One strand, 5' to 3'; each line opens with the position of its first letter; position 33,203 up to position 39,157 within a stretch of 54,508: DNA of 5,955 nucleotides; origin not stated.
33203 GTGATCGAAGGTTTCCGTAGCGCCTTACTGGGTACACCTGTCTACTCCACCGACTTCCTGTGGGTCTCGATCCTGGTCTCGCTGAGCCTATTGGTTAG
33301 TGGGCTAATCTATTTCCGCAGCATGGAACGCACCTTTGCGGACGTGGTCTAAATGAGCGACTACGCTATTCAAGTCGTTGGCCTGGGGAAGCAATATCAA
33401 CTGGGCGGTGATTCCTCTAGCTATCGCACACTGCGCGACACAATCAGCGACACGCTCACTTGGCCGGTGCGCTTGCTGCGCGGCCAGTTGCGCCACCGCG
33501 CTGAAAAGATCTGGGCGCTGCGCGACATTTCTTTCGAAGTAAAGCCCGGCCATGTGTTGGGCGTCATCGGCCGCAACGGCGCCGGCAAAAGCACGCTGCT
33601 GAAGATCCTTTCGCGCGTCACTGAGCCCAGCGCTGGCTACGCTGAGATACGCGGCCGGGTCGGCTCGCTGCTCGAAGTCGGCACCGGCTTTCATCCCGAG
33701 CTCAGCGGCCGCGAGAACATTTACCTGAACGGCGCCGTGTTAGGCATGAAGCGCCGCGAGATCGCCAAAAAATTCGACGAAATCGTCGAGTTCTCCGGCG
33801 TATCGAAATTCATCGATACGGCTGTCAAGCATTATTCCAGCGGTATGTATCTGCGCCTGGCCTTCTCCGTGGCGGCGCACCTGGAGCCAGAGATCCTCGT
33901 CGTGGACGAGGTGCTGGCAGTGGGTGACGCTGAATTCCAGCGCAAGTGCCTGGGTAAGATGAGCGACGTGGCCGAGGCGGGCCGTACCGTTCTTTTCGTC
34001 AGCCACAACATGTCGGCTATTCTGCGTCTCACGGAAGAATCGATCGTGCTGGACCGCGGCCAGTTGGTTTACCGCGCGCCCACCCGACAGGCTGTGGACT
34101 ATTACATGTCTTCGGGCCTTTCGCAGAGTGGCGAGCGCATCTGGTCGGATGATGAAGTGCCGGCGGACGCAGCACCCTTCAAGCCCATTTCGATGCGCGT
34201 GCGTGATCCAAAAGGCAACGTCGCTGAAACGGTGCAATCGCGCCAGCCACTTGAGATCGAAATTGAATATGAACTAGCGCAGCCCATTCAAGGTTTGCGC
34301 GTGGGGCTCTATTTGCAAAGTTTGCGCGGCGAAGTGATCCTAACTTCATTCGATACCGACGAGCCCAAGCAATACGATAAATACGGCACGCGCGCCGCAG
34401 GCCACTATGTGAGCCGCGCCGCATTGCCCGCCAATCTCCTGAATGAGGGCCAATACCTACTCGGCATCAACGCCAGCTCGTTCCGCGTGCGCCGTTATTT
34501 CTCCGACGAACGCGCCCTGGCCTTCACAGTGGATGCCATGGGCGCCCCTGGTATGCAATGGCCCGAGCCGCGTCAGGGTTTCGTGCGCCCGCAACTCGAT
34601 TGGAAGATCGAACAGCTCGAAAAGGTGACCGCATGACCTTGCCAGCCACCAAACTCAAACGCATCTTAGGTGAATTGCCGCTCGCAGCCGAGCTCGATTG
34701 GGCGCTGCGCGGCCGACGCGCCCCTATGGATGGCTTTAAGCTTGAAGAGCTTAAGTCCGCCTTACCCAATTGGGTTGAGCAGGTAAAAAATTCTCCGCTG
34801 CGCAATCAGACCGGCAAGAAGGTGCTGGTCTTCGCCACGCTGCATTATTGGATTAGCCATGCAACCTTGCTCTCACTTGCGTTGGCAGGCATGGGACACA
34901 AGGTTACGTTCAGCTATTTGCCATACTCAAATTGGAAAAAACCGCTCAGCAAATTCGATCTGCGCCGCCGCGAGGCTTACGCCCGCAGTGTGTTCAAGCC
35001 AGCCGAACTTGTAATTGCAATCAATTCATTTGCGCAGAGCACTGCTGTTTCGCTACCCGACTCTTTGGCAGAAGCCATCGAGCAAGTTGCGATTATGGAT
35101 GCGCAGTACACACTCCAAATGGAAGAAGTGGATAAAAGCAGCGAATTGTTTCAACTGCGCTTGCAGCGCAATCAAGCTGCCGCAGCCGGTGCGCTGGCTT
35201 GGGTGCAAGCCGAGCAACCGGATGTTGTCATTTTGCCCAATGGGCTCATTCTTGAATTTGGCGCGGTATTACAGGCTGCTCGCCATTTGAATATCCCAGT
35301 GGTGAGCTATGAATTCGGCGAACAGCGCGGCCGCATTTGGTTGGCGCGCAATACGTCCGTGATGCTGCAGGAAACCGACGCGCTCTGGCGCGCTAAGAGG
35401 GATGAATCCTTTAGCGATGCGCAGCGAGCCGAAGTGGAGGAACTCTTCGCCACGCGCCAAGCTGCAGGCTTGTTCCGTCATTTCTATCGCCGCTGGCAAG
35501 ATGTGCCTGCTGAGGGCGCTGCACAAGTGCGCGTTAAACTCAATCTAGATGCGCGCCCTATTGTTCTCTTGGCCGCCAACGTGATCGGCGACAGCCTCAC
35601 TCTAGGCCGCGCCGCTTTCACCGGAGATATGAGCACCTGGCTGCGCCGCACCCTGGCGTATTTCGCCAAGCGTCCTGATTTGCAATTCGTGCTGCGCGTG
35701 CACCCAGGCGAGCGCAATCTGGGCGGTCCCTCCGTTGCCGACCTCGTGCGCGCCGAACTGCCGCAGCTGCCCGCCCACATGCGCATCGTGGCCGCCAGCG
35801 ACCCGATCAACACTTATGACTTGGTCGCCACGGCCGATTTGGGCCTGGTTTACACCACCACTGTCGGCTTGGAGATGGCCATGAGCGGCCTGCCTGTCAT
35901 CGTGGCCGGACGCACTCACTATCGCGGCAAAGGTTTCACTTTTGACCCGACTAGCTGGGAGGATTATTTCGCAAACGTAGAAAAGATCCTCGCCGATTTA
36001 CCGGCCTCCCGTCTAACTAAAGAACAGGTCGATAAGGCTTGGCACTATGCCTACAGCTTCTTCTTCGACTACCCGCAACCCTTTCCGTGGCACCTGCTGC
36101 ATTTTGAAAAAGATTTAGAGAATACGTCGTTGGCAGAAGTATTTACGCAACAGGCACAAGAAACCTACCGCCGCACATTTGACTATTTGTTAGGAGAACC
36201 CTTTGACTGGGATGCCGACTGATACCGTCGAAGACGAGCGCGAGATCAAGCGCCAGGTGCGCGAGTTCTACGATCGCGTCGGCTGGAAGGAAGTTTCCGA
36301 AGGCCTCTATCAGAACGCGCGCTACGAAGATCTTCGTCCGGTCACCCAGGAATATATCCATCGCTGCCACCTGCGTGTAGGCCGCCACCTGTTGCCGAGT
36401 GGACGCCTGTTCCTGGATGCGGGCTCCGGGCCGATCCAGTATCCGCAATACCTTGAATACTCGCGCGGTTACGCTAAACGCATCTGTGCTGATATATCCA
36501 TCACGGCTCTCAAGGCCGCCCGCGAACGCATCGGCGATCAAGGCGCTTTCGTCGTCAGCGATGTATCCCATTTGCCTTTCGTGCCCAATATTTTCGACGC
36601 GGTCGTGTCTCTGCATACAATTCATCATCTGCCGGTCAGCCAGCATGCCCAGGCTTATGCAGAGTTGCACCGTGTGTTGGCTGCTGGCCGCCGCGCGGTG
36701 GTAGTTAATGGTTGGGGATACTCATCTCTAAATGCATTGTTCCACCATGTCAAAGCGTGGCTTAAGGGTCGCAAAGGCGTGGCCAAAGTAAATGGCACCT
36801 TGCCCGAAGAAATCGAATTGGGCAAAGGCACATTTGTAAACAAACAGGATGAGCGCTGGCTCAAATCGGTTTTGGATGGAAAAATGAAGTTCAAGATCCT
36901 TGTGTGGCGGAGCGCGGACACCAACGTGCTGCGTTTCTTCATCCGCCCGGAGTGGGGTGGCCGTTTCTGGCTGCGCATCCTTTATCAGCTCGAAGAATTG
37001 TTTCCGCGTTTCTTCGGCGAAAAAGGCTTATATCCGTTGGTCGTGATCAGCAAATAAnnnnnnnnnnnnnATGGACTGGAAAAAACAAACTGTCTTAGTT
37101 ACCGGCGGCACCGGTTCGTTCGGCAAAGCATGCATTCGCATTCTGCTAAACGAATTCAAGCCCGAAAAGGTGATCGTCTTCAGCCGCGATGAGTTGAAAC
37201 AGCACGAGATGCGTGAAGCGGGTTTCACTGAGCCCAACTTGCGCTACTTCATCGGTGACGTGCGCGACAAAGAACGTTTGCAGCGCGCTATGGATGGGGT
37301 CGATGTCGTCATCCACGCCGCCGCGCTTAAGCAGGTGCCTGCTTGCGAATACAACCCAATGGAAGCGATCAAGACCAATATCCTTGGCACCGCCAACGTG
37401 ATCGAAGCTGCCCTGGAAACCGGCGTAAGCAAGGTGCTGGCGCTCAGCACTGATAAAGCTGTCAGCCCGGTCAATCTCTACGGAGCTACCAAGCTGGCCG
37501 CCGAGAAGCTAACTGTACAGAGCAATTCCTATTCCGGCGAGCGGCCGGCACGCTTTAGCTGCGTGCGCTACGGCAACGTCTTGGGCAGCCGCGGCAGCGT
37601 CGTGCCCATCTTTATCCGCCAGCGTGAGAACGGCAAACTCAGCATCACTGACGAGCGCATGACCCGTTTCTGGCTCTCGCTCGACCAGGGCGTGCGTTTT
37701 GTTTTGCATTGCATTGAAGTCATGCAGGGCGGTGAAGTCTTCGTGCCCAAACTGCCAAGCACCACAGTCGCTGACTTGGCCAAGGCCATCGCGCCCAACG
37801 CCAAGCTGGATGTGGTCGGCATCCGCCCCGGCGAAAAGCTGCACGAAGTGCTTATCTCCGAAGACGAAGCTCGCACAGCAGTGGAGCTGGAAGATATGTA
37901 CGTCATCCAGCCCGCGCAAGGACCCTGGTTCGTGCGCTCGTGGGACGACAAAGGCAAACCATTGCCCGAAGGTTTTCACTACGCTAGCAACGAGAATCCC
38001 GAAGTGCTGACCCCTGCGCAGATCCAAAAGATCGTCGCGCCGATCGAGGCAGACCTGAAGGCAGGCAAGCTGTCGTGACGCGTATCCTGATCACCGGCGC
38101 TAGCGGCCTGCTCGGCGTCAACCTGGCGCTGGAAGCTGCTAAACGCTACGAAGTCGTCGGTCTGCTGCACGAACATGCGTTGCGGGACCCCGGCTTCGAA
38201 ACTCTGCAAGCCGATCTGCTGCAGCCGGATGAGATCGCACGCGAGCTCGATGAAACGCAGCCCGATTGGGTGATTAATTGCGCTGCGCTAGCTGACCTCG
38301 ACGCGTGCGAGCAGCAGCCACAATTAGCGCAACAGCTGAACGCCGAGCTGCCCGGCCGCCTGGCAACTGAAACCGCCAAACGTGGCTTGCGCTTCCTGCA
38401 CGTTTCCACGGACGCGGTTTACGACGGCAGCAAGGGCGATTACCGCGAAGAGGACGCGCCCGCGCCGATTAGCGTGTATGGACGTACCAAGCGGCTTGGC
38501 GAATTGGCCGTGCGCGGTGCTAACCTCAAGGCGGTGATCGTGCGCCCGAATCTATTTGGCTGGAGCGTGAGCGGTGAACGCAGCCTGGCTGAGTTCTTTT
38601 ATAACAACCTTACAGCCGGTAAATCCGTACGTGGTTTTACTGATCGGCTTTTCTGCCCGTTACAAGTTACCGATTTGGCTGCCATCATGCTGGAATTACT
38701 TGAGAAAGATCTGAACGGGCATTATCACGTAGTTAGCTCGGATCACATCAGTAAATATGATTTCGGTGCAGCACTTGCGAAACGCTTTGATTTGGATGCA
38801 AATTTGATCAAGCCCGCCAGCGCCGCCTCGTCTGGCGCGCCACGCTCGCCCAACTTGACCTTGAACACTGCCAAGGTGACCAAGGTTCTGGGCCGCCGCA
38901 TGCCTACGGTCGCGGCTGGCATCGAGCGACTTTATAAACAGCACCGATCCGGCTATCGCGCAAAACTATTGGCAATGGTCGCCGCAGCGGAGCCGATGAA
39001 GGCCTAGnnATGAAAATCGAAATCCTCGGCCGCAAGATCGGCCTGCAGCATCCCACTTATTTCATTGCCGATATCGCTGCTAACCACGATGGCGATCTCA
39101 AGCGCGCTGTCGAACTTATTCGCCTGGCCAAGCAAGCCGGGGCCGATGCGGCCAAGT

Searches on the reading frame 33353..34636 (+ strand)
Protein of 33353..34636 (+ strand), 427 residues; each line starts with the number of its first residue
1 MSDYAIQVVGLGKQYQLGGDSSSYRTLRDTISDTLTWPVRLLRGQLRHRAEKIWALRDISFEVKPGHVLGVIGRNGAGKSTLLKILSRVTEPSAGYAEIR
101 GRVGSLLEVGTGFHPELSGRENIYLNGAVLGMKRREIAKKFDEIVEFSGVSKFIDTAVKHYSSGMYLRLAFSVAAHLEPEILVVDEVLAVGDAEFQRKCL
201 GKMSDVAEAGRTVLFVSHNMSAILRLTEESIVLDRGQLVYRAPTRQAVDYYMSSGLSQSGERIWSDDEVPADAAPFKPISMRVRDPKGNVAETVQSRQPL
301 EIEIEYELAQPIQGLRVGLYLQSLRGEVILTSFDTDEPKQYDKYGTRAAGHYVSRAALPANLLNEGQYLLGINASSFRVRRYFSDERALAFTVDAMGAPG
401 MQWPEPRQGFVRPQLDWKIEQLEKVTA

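Call 9: search_protein_families(library=pfam, proteins=[window:33353-34636:+], max_evalue=0.0001)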
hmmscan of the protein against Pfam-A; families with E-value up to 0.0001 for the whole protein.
window:33353-34636:+ (427 aa): 2 families
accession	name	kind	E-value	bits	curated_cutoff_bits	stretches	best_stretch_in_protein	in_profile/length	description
PF00005.33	ABC_tran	-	4.8e-19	69.8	25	1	56-187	1-135/137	ABC transporter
PF14524.12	Wzt_C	-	7.9e-09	36.1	30.4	1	280-394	14-130/143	Wzt C-terminal domain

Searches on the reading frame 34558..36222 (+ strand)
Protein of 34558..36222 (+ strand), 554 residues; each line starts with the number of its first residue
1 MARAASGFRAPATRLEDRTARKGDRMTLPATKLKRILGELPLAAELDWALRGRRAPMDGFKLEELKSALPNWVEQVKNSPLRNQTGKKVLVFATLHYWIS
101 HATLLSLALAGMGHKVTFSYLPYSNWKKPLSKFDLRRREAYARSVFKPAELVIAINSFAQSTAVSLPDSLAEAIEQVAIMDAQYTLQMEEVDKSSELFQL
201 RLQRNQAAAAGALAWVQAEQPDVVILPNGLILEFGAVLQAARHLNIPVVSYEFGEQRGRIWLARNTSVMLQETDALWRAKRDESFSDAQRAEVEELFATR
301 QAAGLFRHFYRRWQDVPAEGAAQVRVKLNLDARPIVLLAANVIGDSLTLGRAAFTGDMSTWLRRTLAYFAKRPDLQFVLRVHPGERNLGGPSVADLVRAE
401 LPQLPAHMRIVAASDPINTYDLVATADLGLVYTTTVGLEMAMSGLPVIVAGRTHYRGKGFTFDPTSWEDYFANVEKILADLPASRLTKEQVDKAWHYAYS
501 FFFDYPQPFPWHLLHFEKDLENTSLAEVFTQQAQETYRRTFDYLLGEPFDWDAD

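Call 9: search_protein_families(library=pfam, proteins=[window:34558-36222:+], max_evalue=0.0001)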
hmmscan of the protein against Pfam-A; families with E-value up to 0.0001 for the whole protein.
window:34558-36222:+ (554 aa): 1 family
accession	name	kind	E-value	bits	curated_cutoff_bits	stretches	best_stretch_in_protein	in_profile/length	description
PF05159.20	Capsule_synth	-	2.4e-08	34.2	20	1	307-465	122-276/310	Capsule polysaccharide biosynthesis protein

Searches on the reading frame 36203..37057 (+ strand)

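Call 9: search_protein_families(library=pfam, proteins=[window:36203-37057:+], max_evalue=0.0001)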
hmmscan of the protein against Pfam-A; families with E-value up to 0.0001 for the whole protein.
window:36203-37057:+ (284 aa): 3 families
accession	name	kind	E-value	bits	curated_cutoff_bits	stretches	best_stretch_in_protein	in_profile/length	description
PF08241.18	Methyltransf_11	-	5.3e-16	59.5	21.2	1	71-162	1-90/95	Methyltransferase domain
PF13649.12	Methyltransf_25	-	2.8e-13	50.8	27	1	71-162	2-96/97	Methyltransferase domain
PF08242.18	Methyltransf_12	-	8.1e-06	26.9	30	1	72-162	2-95/98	Methyltransferase domain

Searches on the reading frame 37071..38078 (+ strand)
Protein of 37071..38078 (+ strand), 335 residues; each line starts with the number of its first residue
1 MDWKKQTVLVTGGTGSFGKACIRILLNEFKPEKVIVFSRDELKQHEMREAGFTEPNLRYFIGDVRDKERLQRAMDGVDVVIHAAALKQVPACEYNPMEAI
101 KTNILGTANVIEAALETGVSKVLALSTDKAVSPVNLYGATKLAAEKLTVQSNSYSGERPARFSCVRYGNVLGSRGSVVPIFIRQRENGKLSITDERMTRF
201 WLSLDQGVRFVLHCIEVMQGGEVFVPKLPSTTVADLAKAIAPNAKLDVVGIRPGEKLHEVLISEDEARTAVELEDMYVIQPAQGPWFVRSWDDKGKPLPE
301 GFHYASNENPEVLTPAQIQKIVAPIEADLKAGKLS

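Call 9: search_protein_families(library=pfam, proteins=[window:37071-38078:+], max_evalue=0.0001)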
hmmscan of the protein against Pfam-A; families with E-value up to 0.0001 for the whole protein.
window:37071-38078:+ (335 aa): 11 families
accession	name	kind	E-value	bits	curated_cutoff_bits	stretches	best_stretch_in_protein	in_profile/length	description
PF02719.21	Polysacc_synt_2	-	2.4e-101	339.3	20.2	1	8-280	1-292/293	Polysaccharide biosynthesis protein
PF01370.27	Epimerase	-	1.4e-27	97.1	20.9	1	8-221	1-234/240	NAD dependent epimerase/dehydratase family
PF01073.25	3Beta_HSD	-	2.7e-20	73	22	1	9-150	1-139/280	3-beta hydroxysteroid dehydrogenase/isomerase family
PF16363.11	GDP_Man_Dehyd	-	4.4e-16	59.7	27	1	9-149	1-165/332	GDP-mannose 4,6 dehydratase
PF04321.23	RmlD_sub_bind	-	3.8e-14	52.9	27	1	7-195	2-178/287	RmlD substrate binding domain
PF13460.12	NAD_binding_10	-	4.4e-12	46.7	27.2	1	12-131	1-102/184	NAD(P)H-binding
PF05368.20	NmrA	-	1.7e-10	41.5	27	1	4-123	1-103/298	NmrA-like family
PF07993.18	NAD_binding_4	-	6.1e-10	39.1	20.1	1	10-131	1-140/258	Male sterility protein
PF00106.31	adh_short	-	2.7e-07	30.7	26.6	1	6-165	1-177/195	short chain dehydrogenase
PF08659.16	KR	-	6e-06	26.7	22.6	1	7-86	2-91/180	KR domain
PF03435.24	Sacchrp_dh_NADP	-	7.1e-05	23.6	25.1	0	8-84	1-76/129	Saccharopine dehydrogenase NADP binding domain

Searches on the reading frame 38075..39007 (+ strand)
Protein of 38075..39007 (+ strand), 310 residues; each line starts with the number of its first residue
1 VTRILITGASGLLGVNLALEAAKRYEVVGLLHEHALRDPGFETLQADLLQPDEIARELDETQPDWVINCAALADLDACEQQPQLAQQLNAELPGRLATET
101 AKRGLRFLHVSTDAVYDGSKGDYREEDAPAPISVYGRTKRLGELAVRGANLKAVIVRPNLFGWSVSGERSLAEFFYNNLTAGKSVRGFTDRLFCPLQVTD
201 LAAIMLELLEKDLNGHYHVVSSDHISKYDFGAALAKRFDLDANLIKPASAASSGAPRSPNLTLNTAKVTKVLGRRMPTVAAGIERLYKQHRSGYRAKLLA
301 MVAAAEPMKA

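Call 48: search_protein_families(library=pfam, proteins=[window:38075-39007:+], max_evalue=0.0001)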
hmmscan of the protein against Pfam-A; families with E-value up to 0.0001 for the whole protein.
window:38075-39007:+ (310 aa): 5 families
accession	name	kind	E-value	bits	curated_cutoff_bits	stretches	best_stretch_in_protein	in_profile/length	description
PF04321.23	RmlD_sub_bind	-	3e-59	200.9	27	1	3-289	2-284/287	RmlD substrate binding domain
PF01370.27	Epimerase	-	3.7e-26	92.5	20.9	1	4-212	1-228/240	NAD dependent epimerase/dehydratase family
PF16363.11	GDP_Man_Dehyd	-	1.9e-11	44.5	27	1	5-147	1-165/332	GDP-mannose 4,6 dehydratase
PF07993.18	NAD_binding_4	-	5.2e-05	22.9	20.1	0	61-160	87-206/258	Male sterility protein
PF02719.21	Polysacc_synt_2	-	5.8e-05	22.9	20.2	0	46-184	61-191/293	Polysaccharide biosynthesis protein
